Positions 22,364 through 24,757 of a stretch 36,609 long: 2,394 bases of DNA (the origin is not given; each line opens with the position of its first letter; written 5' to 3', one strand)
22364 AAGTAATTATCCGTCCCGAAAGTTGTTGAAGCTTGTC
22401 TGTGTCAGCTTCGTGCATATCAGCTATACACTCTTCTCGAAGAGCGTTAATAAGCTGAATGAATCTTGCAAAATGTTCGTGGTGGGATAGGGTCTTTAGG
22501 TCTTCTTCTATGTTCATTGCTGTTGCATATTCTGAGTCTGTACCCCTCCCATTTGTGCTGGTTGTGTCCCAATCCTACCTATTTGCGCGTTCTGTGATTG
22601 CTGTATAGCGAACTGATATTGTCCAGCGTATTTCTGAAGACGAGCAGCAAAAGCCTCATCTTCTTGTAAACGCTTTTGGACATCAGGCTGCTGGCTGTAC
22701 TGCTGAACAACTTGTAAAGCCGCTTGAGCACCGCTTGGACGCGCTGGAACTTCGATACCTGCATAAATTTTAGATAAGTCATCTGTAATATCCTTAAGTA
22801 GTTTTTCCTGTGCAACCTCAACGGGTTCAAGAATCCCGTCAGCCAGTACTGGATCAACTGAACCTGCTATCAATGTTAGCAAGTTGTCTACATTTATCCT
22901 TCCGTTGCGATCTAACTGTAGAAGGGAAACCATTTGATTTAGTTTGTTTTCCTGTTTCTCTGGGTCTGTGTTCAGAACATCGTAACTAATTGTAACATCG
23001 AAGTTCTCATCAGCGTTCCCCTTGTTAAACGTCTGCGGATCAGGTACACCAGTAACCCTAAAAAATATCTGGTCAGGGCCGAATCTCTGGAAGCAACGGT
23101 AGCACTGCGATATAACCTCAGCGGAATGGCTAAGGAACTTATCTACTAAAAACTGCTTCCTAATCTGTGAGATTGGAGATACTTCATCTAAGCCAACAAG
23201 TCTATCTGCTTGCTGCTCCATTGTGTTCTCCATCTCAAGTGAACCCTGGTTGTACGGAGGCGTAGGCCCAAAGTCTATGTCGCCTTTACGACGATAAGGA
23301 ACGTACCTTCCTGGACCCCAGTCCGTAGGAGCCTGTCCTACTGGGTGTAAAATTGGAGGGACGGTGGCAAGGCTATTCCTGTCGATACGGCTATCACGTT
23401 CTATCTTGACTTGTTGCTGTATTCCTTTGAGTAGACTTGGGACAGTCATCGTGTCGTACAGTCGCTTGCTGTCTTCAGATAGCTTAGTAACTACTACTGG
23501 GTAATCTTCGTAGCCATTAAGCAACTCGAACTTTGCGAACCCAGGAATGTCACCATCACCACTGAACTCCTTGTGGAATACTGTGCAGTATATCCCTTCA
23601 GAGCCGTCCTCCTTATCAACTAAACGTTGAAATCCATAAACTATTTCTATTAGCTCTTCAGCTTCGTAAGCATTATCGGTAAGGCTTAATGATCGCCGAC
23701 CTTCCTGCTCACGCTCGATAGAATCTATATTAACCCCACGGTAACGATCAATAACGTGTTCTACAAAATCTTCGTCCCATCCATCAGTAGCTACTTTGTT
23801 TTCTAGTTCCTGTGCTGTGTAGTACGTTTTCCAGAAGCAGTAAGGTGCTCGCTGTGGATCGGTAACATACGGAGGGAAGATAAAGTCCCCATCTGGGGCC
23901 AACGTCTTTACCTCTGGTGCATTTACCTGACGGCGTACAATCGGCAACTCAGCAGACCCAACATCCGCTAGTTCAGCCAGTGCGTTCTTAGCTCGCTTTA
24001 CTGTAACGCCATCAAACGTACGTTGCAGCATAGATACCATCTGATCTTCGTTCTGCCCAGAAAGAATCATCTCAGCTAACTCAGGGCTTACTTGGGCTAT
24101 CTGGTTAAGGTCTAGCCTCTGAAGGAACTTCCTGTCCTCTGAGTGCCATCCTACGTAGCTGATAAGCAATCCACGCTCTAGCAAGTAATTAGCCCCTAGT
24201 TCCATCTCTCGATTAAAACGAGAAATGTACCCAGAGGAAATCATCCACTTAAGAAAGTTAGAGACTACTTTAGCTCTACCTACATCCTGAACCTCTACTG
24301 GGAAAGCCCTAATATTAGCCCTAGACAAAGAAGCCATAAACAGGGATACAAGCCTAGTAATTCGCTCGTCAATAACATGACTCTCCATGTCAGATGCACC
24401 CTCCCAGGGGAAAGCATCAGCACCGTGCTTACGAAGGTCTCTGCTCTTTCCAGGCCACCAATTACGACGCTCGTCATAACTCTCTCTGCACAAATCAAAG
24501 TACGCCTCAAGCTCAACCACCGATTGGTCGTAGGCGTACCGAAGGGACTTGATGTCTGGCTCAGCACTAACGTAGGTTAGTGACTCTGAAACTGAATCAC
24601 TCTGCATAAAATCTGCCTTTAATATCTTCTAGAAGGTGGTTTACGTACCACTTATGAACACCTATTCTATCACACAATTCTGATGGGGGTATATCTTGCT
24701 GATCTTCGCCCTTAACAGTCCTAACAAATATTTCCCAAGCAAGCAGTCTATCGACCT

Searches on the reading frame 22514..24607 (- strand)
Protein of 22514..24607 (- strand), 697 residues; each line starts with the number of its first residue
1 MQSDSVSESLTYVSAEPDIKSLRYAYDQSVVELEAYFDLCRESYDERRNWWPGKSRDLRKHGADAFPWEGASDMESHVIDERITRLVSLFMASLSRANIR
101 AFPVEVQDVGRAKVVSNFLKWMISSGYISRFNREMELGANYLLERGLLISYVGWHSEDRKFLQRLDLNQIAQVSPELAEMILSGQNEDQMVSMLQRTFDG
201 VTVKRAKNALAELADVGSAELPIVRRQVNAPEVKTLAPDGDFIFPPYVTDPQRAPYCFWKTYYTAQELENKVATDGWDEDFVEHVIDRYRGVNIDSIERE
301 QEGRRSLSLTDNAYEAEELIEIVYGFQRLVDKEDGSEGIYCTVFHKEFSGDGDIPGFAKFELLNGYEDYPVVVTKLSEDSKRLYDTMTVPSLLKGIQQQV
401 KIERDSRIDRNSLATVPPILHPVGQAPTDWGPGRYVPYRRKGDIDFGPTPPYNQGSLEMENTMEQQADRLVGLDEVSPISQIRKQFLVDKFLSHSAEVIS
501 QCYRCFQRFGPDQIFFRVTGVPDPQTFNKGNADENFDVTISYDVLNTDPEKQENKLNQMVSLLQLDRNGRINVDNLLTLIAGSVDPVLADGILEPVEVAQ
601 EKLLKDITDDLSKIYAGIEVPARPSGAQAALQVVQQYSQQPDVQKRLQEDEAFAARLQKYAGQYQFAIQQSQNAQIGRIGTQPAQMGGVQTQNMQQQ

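Call 8: search_protein_families(library=pfam, proteins=[window:22514-24607:-], max_evalue=0.01)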
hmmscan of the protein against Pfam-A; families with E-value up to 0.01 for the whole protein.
window:22514-24607:- (697 aa): 1 family
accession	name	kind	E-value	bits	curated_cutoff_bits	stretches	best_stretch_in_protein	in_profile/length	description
PF21982.2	RecX_HTH1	-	0.0095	16.3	26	0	262-288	13-39/40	RecX, first three-helix domain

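Call 9: search_protein_families(library=phrogs, proteins=[window:22514-24607:-], max_evalue=0.01)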
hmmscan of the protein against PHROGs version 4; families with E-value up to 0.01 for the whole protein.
window:22514-24607:- (697 aa): 0 families

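Call 39: search_dna_similar(query=window:22514-24607:-, collection=phages, mode=protein, max_rows=15)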
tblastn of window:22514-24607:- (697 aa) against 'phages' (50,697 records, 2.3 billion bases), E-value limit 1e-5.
Records with a match: 4; places in all: 4; records where one place covers at least 80% of the query: 4.
Best place of each record, by identity: 60-80% 1; <60% 3.
By first word of the organism name: Caudoviricetes 3; Phage 1.
By host as written in the record: - 4.
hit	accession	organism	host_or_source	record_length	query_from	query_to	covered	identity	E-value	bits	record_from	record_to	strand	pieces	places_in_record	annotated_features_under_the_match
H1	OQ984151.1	Phage C75C1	-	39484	1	696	100%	68.8%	0e+0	1062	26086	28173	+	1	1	hypothetical protein (x2)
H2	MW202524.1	Caudoviricetes sp.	Manatee Spring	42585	40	623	84%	21.0%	2e-15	87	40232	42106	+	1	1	portal protein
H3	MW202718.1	Caudoviricetes sp.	Manatee Spring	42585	40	623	84%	21.0%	2e-15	87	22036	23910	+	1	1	portal protein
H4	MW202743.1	Caudoviricetes sp.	Manatee Spring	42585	40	623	84%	21.0%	2e-15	87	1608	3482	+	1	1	portal protein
